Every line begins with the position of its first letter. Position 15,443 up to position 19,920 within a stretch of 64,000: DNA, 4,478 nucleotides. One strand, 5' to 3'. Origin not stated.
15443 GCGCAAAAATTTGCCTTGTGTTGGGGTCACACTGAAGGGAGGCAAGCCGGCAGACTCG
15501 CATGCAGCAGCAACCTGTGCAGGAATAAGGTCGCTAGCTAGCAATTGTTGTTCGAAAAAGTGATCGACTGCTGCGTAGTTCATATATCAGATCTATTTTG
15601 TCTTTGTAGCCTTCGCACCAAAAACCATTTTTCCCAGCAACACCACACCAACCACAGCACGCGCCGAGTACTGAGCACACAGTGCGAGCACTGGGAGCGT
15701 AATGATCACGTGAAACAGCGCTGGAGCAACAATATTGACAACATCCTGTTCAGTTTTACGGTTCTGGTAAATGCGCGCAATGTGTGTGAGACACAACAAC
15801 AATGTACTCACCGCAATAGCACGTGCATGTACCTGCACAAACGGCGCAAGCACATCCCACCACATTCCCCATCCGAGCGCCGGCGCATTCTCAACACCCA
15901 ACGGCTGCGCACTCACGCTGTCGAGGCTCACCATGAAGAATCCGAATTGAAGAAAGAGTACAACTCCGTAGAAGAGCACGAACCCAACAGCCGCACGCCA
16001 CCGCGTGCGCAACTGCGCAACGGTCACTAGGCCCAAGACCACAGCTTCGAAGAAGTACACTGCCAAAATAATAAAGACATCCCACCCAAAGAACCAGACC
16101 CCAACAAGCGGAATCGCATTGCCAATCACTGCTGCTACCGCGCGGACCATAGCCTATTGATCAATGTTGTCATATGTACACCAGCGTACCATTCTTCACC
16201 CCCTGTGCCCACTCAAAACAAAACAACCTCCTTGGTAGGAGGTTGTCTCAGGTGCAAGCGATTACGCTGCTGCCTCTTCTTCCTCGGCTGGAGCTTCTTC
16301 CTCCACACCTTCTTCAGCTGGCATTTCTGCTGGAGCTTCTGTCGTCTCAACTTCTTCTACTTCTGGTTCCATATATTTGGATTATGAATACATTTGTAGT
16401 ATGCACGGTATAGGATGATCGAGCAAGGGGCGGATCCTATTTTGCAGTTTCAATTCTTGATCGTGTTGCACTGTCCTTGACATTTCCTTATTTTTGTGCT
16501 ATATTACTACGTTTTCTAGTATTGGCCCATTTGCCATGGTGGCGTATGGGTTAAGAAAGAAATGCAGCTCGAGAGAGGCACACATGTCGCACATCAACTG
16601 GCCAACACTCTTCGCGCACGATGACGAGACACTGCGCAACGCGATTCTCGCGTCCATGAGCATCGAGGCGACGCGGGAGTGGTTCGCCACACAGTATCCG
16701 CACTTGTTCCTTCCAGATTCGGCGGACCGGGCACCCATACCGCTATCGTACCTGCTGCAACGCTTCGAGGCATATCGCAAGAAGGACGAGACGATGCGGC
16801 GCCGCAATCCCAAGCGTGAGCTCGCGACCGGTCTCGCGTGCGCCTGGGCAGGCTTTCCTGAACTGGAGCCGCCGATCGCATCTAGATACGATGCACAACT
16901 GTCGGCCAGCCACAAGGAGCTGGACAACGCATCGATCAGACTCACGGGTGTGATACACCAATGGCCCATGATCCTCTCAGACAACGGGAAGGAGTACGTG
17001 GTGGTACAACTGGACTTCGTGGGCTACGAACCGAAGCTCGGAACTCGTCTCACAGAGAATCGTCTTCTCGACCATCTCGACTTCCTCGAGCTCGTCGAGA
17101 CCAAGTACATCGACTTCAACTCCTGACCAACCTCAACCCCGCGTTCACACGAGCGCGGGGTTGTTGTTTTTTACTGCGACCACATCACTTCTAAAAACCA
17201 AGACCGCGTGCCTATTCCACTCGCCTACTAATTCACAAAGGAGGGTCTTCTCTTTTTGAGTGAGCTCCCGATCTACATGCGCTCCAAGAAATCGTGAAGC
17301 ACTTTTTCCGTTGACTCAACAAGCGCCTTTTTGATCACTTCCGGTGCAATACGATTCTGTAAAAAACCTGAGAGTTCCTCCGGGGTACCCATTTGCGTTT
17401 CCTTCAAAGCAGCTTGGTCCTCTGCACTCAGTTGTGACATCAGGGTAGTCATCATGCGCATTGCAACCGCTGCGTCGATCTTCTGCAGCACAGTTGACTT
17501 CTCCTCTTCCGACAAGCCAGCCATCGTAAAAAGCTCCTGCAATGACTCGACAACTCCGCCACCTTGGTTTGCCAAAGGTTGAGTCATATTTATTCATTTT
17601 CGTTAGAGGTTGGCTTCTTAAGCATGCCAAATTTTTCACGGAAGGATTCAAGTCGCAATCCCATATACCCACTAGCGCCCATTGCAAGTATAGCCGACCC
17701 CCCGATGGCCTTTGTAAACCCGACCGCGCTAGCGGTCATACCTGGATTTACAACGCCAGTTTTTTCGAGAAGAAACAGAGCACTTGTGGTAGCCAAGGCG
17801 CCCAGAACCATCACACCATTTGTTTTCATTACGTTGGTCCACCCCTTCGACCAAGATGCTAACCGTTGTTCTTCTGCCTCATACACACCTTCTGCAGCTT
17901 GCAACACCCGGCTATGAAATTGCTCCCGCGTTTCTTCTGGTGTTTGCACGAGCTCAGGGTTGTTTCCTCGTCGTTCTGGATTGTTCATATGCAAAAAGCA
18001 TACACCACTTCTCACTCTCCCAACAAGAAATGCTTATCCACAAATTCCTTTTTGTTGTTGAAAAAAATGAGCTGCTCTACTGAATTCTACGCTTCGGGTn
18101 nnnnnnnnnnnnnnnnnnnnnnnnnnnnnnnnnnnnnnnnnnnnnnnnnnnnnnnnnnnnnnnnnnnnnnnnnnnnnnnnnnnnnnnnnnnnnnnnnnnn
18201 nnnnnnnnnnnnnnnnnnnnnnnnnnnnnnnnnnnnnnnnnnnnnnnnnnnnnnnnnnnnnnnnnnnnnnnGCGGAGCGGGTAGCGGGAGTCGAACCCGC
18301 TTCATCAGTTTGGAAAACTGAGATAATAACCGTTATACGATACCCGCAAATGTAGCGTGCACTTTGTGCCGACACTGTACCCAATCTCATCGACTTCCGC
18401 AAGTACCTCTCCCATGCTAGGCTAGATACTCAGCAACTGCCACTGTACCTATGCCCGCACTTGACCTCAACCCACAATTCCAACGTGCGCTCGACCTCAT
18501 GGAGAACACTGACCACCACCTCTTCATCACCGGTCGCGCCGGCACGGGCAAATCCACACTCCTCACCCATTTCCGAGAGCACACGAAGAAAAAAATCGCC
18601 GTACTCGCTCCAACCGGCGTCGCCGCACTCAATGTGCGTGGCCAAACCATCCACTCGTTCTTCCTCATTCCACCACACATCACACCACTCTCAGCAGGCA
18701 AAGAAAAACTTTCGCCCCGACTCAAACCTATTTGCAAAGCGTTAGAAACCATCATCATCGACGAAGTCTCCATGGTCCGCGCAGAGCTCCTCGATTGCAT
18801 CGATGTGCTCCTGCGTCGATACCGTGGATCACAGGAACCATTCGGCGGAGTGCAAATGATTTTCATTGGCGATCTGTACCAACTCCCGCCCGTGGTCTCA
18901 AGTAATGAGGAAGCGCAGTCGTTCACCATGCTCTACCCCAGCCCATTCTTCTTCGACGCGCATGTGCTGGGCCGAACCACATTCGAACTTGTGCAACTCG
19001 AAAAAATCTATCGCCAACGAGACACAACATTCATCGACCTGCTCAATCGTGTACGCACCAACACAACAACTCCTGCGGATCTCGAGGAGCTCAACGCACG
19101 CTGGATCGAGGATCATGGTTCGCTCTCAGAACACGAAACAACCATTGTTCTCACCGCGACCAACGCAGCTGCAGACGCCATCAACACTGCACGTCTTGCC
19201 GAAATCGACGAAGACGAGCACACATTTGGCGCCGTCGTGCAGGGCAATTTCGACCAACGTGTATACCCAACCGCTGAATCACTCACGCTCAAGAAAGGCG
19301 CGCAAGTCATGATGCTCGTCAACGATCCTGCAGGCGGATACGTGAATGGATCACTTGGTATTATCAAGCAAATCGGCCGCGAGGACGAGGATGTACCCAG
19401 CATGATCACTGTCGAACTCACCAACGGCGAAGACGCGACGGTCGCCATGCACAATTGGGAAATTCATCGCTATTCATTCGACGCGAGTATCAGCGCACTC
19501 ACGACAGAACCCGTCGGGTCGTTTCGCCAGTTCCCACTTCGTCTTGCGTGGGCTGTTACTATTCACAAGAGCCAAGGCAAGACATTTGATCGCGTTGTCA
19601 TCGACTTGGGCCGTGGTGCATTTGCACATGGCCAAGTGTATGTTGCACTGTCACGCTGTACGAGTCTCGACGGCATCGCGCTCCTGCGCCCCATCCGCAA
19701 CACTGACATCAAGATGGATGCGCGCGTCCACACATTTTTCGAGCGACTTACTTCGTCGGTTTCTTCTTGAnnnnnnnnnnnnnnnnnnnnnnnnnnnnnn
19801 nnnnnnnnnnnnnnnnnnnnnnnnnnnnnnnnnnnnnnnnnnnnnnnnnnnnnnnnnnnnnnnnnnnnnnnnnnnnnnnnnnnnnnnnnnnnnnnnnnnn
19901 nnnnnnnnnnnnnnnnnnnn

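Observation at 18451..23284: DNA-end processing cluster: Pif1-type helicase, nth and an exonuclease/Cas4-like operon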

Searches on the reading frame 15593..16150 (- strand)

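Call 38: search_protein_families(library=pfam, proteins=[window:15593-16150:-], max_evalue=0.01)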
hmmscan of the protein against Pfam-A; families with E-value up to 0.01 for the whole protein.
window:15593-16150:- (185 aa): 1 family
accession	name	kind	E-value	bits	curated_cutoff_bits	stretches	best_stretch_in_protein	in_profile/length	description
PF20108.4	DUF6498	-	1.1e-07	31.8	23.7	1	3-133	11-144/207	Family of unknown function (DUF6498)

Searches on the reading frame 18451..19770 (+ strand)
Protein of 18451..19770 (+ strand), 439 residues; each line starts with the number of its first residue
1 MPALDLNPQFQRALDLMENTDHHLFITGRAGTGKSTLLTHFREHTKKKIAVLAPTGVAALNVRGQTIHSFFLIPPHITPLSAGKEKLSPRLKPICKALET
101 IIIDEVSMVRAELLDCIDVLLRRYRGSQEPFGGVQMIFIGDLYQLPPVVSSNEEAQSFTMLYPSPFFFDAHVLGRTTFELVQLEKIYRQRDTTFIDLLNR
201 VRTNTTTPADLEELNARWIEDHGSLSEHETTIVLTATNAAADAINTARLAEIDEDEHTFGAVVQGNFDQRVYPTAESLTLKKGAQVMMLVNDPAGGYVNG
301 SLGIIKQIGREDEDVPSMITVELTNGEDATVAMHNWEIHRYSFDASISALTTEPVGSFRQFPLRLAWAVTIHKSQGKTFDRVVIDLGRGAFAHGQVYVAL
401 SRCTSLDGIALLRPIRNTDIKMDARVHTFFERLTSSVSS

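Call 3: search_protein_families(library=pfam, proteins=[window:18451-19770:+], max_evalue=0.01)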
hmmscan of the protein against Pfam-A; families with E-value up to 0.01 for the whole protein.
window:18451-19770:+ (439 aa): 18 families
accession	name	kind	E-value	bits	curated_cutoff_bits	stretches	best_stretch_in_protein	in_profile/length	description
PF05970.20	PIF1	-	2.4e-31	109.5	25.9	1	17-205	18-216/223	PIF1-like helicase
PF13604.12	AAA_30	-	6.9e-14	52.5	27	1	12-229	8-190/191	AAA domain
PF13245.12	AAA_19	-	9.1e-12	45.8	25.1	1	20-148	10-132/134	AAA domain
PF02689.20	Herpes_Helicase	-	2.2e-07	29.7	27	1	367-417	731-783/808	Helicase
PF13401.12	AAA_22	-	8e-07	29.9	27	1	20-141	4-123/130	AAA domain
PF21530.3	Pif1_2B_dom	-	3.9e-06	26.9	23.9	1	276-307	14-46/47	DNA helicase Pif1, 2B domain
PF13538.12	UvrD_C_2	-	6.1e-06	26.4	27.4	1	365-402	1-44/52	UvrD-like helicase C-terminal domain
PF13191.12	AAA_16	-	3.1e-05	25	32.6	1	14-53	13-57/167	AAA ATPase domain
PF01443.25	Viral_helicase1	-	6.1e-05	23.4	21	0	368-404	179-221/228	Viral superfamily 1 RNA helicase core domain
PF18335.7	SH3_13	-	0.00021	21.4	41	1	278-313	24-59/65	ATP-dependent RecD-like DNA helicase SH3 domain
PF13086.12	AAA_11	-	0.0013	19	27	0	97-151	213-256/257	AAA domain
PF20720.3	nSTAND3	-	0.0013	18.9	27.2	1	8-41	5-37/155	Novel STAND NTPase 3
PF13479.12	AAA_24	-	0.0037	17.6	27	0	24-117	5-84/195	AAA domain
PF07728.20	AAA_5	-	0.0047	17.4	22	0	23-116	1-85/139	AAA domain (dynein-related subfamily)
PF24883.2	NPHP3_N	-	0.0067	17.1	24.8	0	8-48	10-49/164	Nephrocystin 3, N-terminal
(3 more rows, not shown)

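Call 4: search_protein_families(library=ncbifam, proteins=[window:18451-19770:+], max_evalue=0.01)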
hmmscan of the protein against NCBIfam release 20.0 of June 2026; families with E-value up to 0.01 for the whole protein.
window:18451-19770:+ (439 aa): 7 families
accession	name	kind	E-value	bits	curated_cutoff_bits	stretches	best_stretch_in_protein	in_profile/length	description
TIGR01448.2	helicase_RecD2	equivalog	1e-21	76.8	500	1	22-387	332-661/713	SF1B family DNA helicase RecD2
TIGR02768.1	TraA_Ti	equivalog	1.1e-15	57.1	590.45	2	201-341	543-670/751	Ti-type conjugative transfer relaxase TraA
TIGR01447.1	recD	equivalog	8.2e-14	51.1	310.15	2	24-149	166-305/597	exodeoxyribonuclease V subunit alpha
NF010464.0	PRK13889.1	subfamily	2.2e-13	49.1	1015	2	200-340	529-655/992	conjugal transfer relaxase TraA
NF008127.0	PRK10875.1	equivalog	0.0002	20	671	0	359-385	536-562/619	exodeoxyribonuclease V subunit alpha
NF047389.1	ATPase_Sll1717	subfamily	0.005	16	75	1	14-61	27-70/454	P-loop ATPase, Sll1717 family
NF010402.0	PRK13826.1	subfamily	0.0088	13.9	1317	0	366-402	693-728/1102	Dtr system oriT relaxase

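Call 5: search_protein_families(library=padloc, proteins=[window:18451-19770:+], max_evalue=0.01)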
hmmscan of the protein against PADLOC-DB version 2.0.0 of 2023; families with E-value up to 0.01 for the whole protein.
window:18451-19770:+ (439 aa): 12 families
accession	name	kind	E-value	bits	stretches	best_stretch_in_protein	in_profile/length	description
PDLC05065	PDC-S68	-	1.2e-21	74.3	2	25-148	624-745/1221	-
PDLC05064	PDC-S68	-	6e-18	62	2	24-148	702-824/1273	-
PDLC05066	PDC-S68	-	9.5e-17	58.3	2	26-148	598-721/1202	-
PDLC04476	PDC-M16A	-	6.1e-16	55.9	1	10-316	9-333/691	-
PDLC01734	typeIV_RecD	-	1.2e-15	54.8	1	22-405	355-710/763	RecD_0_IVD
PDLC04475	PDC-M16A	-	2.9e-14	50.5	1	16-331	26-354/721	-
PDLC01148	RecD_like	-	3.1e-13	46.9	2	25-149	332-446/719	RecD/Tra ATPase fused to N-terminal HHH domain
PDLC05035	PDC-S53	-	1.3e-10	38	2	22-206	511-662/900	-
PDLC04472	PDC-M16A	-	6.4e-08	29.4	1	18-67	237-289/930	-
PDLC04474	PDC-M16A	-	8.5e-07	25.8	1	356-388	639-671/917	-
PDLC04140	mad8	-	0.00011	19.8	1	10-41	16-47/314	mads_8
PDLC02372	Nhi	-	0.0012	15.6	1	13-115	191-281/470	-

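Call 6: search_protein_families(library=phrogs, proteins=[window:18451-19770:+], max_evalue=0.01)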
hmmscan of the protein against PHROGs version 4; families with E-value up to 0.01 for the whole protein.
window:18451-19770:+ (439 aa): 9 families
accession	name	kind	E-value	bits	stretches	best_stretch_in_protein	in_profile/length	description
phrog_325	-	DNA, RNA and nucleotide metabolism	7.2e-88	297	1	5-435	470-892/986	Dda-like helicase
phrog_30356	-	DNA, RNA and nucleotide metabolism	1.9e-57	195.9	2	22-310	19-305/823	helicase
phrog_4412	-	DNA, RNA and nucleotide metabolism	1.2e-20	74.5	2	24-206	348-506/743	exonuclease V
phrog_25471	-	unknown function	5.4e-09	37.3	1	12-117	13-140/162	-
phrog_2666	-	head and packaging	0.001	18.8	1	17-52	317-355/555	terminase large subunit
phrog_1967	-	DNA, RNA and nucleotide metabolism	0.0024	17.5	0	6-53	153-203/776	DNA helicase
phrog_35358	-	DNA, RNA and nucleotide metabolism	0.0034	16.4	0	23-54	590-621/968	DNA primase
phrog_7998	-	unknown function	0.0039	17.4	1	9-106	28-127/339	-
phrog_170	-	other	0.0051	17.3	0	6-40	76-109/323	PhoH-like phosphate starvation-inducible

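Call 42: search_solved_structures(query=window:18451-19770:+, max_evalue=0.00001, show_alignments=1)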
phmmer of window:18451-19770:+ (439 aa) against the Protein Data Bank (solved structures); distinct sequences matched with E-value up to 0.00001: 20.
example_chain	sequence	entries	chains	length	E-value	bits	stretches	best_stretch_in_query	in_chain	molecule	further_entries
8bns_A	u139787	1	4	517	3.7e-134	450.9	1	4-434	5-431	AAA ATPase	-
8bnv_A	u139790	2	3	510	1.8e-113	382.7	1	4-432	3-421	AAA family ATPase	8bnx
6s3e_A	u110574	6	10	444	1.7e-89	303.8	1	6-434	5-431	PIF1 helicase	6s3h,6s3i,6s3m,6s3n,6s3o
6s3p_A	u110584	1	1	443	1.8e-89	303.7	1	7-434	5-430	PIF1 helicase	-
7bil_A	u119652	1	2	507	2.7e-89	303.1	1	6-434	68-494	PIF1 helicase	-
7ada_A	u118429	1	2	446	4.1e-89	302.5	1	6-434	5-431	PIF1 helicase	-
7oar_A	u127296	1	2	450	5.7e-89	302.1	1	6-434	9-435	Pif1 helicase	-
6xzt_A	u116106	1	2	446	2.2e-88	300.1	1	6-434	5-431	PIF1 helicase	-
5ftb_A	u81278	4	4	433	1.7e-84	287.3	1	5-410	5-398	TPR DOMAIN PROTEIN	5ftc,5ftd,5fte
5fhd_A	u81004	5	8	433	2.4e-84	286.9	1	5-410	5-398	Uncharacterized protein | ATP-dependent DNA helicase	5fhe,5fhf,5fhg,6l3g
5ftf_A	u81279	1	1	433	5.8e-84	285.6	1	5-410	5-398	TPR DOMAIN PROTEIN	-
5o6b_A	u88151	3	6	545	3.4e-51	177.6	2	13-306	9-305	ATP-dependent DNA helicase PIF1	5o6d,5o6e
8xak_A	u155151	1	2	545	3.5e-51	177.6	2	13-306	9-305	ATP-dependent DNA helicase PIF1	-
9fb8_A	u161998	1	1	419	5e-47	163.9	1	23-433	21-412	ATP-dependent DNA helicase PIF1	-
6hph_A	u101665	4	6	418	5.1e-47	163.9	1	23-433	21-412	ATP-dependent DNA helicase PIF1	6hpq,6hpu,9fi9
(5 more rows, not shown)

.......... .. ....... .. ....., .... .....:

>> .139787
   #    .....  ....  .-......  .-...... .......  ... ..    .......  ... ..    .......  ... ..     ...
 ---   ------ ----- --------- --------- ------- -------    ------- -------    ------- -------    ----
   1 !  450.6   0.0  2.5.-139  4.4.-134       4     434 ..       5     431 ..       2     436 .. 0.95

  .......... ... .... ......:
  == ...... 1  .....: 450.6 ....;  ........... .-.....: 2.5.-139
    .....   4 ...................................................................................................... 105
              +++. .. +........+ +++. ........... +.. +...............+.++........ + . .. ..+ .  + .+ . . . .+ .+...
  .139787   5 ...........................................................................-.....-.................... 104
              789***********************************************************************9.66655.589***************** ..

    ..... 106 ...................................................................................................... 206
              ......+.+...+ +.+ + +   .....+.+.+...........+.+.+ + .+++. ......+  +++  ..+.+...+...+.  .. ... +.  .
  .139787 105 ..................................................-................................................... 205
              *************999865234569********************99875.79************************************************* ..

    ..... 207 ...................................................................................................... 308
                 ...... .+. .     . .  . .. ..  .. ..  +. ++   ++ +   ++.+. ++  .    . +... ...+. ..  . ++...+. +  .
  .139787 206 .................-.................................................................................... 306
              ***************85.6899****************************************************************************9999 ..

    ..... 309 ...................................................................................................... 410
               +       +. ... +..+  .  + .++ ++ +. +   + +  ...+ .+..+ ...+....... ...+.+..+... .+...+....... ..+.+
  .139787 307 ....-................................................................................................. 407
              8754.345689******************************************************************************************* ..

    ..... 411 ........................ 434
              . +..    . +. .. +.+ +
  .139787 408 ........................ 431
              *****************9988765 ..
